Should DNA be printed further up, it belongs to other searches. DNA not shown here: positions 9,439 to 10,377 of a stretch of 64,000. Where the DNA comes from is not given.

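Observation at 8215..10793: Tandem A/B cassettes with conserved-variable-conserved mosaic: a swappable specificity module spanning the A-B gene junction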

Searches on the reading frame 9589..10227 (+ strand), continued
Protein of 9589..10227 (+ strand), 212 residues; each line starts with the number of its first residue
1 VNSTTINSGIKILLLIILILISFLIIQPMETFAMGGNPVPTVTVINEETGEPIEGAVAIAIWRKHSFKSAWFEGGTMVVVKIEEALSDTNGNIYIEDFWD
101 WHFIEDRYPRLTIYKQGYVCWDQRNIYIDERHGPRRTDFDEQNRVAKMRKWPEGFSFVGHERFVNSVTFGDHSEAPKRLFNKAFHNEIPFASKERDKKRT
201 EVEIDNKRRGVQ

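Call 51: search_protein_families(library=pfam, proteins=[L086:4546-7920:+, L087:5298-7976:+, L121:3893-7729:+, L113:5402-7960:+, L088:738-7787:+, L087:13013-16513:+], max_evalue=0.001)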
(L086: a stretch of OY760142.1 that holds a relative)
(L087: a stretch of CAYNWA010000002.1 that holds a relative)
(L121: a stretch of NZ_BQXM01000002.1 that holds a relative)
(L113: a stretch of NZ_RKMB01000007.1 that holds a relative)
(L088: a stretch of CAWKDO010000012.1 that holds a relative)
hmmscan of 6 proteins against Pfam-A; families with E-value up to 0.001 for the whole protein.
L086:4546-7920:+ (1124 aa): 6 families
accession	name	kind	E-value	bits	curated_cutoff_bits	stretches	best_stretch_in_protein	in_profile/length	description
PF09136.16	Glucodextran_B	-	1.1e-42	144.3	27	4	375-453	3-82/83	Glucodextranase, domain B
PF17957.7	Big_7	-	3.2e-14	53.8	24.1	1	751-819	1-70/70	Bacterial Ig domain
PF19077.6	Big_13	-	1.7e-12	48.1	27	2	756-837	15-100/102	Bacterial Ig-like domain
PF24893.1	DUF7743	-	1e-05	25.7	27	1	747-831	3-90/120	Domain of unknown function (DUF7743)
PF18911.6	PKD_4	-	0.00036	20.9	27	0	946-1015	14-81/85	PKD domain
PF07494.17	Reg_prop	-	0.00068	20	20.4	0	215-233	6-23/24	Two component regulator propeller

L087:5298-7976:+ (892 aa): 9 families
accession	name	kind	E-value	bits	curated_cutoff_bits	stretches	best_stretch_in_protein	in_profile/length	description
PF09136.16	Glucodextran_B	-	9.1e-20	70.8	27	2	359-435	1-80/83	Glucodextranase, domain B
PF00041.27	fn3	-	1.7e-10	41.4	25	1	529-606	4-79/84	Fibronectin type III domain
PF16656.11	Pur_ac_phosph_N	-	9.3e-10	39.4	30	1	530-612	5-93/93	Purple acid Phosphatase, N-terminal domain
PF25168.1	Beta-prop_WDR36-Utp21_2nd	-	1.5e-07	31.5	84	1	117-191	161-233/335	WDR36/Utp21 second beta-propeller domain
PF25174.1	Beta-prop_THOC3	-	1.5e-07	31.1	305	1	244-360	51-166/272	THOC3 beta-propeller domain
PF00801.26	PKD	-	3e-05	24.4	23.5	1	706-783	3-77/80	PKD domain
PF07495.19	Y_Y_Y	-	0.00014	22.1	26.6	0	409-438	35-64/65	Y_Y_Y domain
PF18911.6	PKD_4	-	0.00027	21.4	27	1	720-787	20-85/85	PKD domain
PF25059.1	FN3_DSCAM-DSCAML_C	-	0.00077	20.2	39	0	567-607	38-76/89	DSCAM/DSCAML C-terminal Fn3-like domain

L121:3893-7729:+ (1278 aa): 7 families
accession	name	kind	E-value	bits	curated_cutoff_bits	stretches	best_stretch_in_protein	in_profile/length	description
PF17963.7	Big_9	-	1.7e-52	176.7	23.6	2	907-994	1-88/89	Bacterial Ig domain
PF17892.7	Cadherin_5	-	5.6e-44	148.4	26.5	2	907-996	2-97/98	Cadherin-like domain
PF01839.29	FG-GAP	-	1e-43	147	22.1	5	244-286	1-37/37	FG-GAP repeat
PF17803.7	Cadherin_4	-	2.6e-32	111.6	25.1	2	897-964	1-71/71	Bacterial cadherin-like domain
PF09136.16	Glucodextran_B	-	7e-25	87.2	27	2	1002-1083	3-82/83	Glucodextranase, domain B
PF13517.12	FG-GAP_3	-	1.8e-23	83.3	26.9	3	200-263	1-61/61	FG-GAP-like repeat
PF19076.6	CshA_repeat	-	1.1e-05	26.4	27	0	837-903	41-103/103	Surface adhesin CshA repetitive domain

L113:5402-7960:+ (852 aa): 14 families
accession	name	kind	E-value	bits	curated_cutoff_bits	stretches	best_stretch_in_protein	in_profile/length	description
PF17957.7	Big_7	-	1.6e-70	234.2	24.1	5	31-99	1-70/70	Bacterial Ig domain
PF07495.19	Y_Y_Y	-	5.4e-18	65.1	26.6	0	546-580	29-64/65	Y_Y_Y domain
PF09136.16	Glucodextran_B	-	8.6e-14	51.7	27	2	585-664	3-82/83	Glucodextranase, domain B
PF00801.26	PKD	-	4.2e-12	46.3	23.5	1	506-576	13-78/80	PKD domain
PF24421.1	Ig_J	-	2e-10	41.1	29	0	250-291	54-95/104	Tip attachment protein J, Ig-like domain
PF19077.6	Big_13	-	4.1e-08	34.1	27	0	513-580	32-100/102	Bacterial Ig-like domain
PF22352.2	K319L-like_PKD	-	1.5e-06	28.6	27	0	320-389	12-83/84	K319L-like, PKD domain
PF15418.12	DUF4625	-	3.1e-06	28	27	0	267-295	101-129/131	Domain of unknown function (DUF4625)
PF00028.23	Cadherin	-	2.2e-05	25.2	28.8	0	349-390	55-90/93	Cadherin domain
PF13750.12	Big_3_3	-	8.1e-05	22.8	27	0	262-313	5-59/157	Bacterial Ig-like domain (group 3)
PF16967.11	TcfC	-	0.00015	21.7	29.4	0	336-354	13-31/68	E-set like domain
PF20164.4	GspA_SrpA_N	-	0.00028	21.7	27.4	0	713-753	77-116/117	GspA/SrpA SigLec-like domain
PF16640.11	Big_3_5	-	0.00078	20.4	35.5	0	510-581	12-88/88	Bacterial Ig-like domain (group 3)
PF18981.6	InlK_D3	-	0.00087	19.8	25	0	363-390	48-75/75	Internalin K domain (D3/D4)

L088:738-7787:+ (2349 aa): 10 families
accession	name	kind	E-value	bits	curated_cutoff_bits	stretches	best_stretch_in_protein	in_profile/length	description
PF13517.12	FG-GAP_3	-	1.3e-99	327.2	26.9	12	926-986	1-61/61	FG-GAP-like repeat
PF01839.29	FG-GAP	-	1.1e-39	134.2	22.1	1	871-899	3-37/37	FG-GAP repeat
PF09136.16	Glucodextran_B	-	8.3e-18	64.5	27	1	1621-1701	1-80/83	Glucodextranase, domain B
PF13620.12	CarboxypepD_reg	-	1.1e-17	64.5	32.3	2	1708-1785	2-81/82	Carboxypeptidase regulatory-like domain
PF13715.12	CarbopepD_reg_2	-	3.8e-16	59.3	32.2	2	1793-1858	2-66/88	CarboxypepD_reg-like domain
PF00041.27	fn3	-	4.2e-13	49.7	25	0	1981-2049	16-80/84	Fibronectin type III domain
PF19077.6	Big_13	-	2e-12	47.9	27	1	355-417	34-100/102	Bacterial Ig-like domain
PF00801.26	PKD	-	1.6e-06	28.5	23.5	1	2178-2243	16-78/80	PKD domain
PF18911.6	PKD_4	-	4.3e-05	23.9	27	1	2172-2237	17-76/85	PKD domain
PF13860.13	FlgD_ig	-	0.00021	21.6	27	1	121-187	13-73/79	FlgD Ig-like domain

L087:13013-16513:+ (1167 aa): 6 families
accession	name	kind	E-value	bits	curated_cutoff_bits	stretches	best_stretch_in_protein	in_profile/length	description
PF02463.25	SMC_N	-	1.2e-57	195.3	40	1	3-1167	2-212/220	RecF/RecN/SMC N terminal domain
PF06470.18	SMC_hinge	-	4.9e-27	95.1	22.5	1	525-637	3-115/116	SMC proteins Flexible Hinge Domain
PF13304.12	AAA_21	-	7.7e-14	52.9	27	2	1082-1154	228-300/304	AAA domain, putative AbiEii toxin, Type IV TA system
PF13175.12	AAA_15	-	3.5e-13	50.4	32.1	1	1-393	1-266/374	AAA ATPase domain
PF13476.12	AAA_23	-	1.1e-08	36.4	27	1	5-341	1-199/201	AAA domain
PF13555.12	AAA_29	-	4e-06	26.9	27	1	3-48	1-46/61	P-loop containing region of AAA domain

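Call 70: search_protein_families(library=pfam, proteins=[L079:6027-7868:+, L079:8683-11166:+, L081:8579-9499:+, L081:9545-12157:+, L074:1332-2117:+, L096:8737-9258:+, L075:6578-7231:+, L075:5486-6571:+], max_evalue=0.001)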
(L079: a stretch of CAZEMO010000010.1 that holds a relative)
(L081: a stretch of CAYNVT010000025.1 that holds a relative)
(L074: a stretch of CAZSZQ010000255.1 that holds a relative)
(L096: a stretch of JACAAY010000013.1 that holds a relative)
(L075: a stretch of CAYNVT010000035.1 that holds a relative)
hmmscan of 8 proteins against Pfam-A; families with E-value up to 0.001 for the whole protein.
L079:6027-7868:+ (613 aa): 4 families
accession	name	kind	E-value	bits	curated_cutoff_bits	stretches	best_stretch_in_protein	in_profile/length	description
PF00135.34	COesterase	-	2.9e-95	320.6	27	2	53-407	4-330/515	Carboxylesterase family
PF20434.5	BD-FAE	-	6.6e-09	36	26.8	0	223-283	69-119/215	BD-FAE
PF07859.19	Abhydrolase_3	-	7.8e-06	26.2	25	1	223-263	51-91/210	alpha/beta hydrolase fold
PF00326.27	Peptidase_S9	-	9.6e-06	25.7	22.6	1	216-290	37-109/213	Prolyl oligopeptidase family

L079:8683-11166:+ (827 aa): 1 family
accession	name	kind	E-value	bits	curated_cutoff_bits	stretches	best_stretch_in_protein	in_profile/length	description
PF00343.26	Phosphorylase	-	0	1104.9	27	1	112-823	2-713/713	Carbohydrate phosphorylase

L081:8579-9499:+ (306 aa): 1 family
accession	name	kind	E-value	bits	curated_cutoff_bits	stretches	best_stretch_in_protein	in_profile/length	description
PF01797.21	Y1_Tnp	-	6.6e-14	52.5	23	1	13-122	6-120/121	Transposase IS200 like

L081:9545-12157:+ (870 aa): 1 family
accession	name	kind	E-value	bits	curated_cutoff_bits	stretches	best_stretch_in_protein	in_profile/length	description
PF00343.26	Phosphorylase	-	0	1085.3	27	1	155-866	2-713/713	Carbohydrate phosphorylase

L074:1332-2117:+ (261 aa): 4 families
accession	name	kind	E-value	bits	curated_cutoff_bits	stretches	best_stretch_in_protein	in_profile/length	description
PF00005.33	ABC_tran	-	1.4e-27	97.4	25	1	27-189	1-137/137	ABC transporter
PF13304.12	AAA_21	-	2.4e-08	34.9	27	1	39-94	1-68/304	AAA domain, putative AbiEii toxin, Type IV TA system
PF12399.14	BCA_ABC_TP_C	-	1.3e-05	25.1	25.5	1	237-261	1-25/27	Branched-chain amino acid ATP-binding cassette transporter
PF02463.25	SMC_N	-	0.0006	19.7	40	0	38-96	25-87/220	RecF/RecN/SMC N terminal domain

L096:8737-9258:+ (173 aa): 0 families

L075:6578-7231:+ (217 aa): 2 families
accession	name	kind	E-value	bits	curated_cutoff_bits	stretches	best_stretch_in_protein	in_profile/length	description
PF00072.30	Response_reg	-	2.5e-27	95.7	30.2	1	7-119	1-111/111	Response regulator receiver domain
PF00196.25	GerE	-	4.7e-16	58.6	23.5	1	154-209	2-57/57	Bacterial regulatory proteins, luxR family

L075:5486-6571:+ (361 aa): 5 families
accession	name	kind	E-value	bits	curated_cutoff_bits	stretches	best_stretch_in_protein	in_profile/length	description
PF08447.18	PAS_3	-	6.8e-15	55.5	25.6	1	43-127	3-88/89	PAS fold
PF02518.31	HATPase_c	-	3.1e-12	47.3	26.4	1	268-359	4-109/111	Histidine kinase-, DNA gyrase B-, and HSP90-like ATPase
PF07730.19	HisKA_3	-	4.8e-11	43.5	24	1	162-227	1-68/68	Histidine kinase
PF13426.13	PAS_9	-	2.6e-05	24.9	27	1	30-133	3-103/103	PAS domain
PF00989.32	PAS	-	8.6e-05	23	22.6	1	23-131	6-113/113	PAS fold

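Call 78: search_protein_representatives(alignment_id=A1)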
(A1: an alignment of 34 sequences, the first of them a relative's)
Query: 34 sequences, 215 profile positions. Proteins with E-value up to 0.001 (for the whole library): 1341; up to 1e-10: 227; up to 1e-30: 48. The best 150 are listed.
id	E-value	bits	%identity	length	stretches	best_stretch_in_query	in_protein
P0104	6.1e-96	336.1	-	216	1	1-214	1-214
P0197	5.9e-63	228.3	-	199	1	13-206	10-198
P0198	5.2e-60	218.7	-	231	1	16-212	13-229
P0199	9.6e-60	217.8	-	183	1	17-172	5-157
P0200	2.2e-59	216.6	-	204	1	16-203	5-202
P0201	8.2e-59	214.8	-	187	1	17-201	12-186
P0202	3.9e-58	212.6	-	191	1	11-196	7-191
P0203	1.2e-55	204.5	-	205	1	14-198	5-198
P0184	2.8e-54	200.0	-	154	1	9-146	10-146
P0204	4.2e-52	192.9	-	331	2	34-201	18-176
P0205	2.4e-50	187.1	-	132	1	79-210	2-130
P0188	3.6e-49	183.3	-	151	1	15-148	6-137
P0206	3.8e-48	179.9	-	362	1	11-208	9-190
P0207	5.7e-46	172.8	-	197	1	14-203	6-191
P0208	1.4e-44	168.3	-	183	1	16-198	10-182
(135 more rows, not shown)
